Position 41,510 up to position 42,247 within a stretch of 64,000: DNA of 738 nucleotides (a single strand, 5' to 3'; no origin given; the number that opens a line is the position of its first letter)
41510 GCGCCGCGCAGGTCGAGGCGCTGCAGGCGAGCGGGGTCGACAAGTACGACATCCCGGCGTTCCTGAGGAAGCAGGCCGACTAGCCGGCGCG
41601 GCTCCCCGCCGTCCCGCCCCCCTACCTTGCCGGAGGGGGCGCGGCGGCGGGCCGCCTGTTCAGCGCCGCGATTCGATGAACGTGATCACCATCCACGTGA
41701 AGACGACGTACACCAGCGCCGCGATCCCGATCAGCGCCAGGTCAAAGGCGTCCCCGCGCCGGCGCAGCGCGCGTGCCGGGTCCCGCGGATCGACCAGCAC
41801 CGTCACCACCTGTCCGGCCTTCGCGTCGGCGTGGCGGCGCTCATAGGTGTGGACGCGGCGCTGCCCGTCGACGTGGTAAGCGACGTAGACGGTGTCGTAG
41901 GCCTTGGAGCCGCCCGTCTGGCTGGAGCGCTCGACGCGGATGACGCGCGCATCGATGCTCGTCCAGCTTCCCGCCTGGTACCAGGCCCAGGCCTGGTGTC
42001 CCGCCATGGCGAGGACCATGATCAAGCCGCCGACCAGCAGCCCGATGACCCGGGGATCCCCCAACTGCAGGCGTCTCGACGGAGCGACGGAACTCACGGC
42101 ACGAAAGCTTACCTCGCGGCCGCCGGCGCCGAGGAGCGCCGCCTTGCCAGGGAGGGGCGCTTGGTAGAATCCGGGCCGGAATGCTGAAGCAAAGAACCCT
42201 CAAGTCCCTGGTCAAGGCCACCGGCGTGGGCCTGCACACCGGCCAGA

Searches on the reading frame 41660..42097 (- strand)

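Call 44: search_protein_families(library=pfam, proteins=[window:41660-42097:-])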
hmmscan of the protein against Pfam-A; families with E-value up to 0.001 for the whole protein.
window:41660-42097:- (145 aa): 1 family
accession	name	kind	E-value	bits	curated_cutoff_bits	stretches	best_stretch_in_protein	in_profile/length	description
PF12158.14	DUF3592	-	1.1e-08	36.1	25.3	1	50-113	3-80/84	Domain of unknown function (DUF3592)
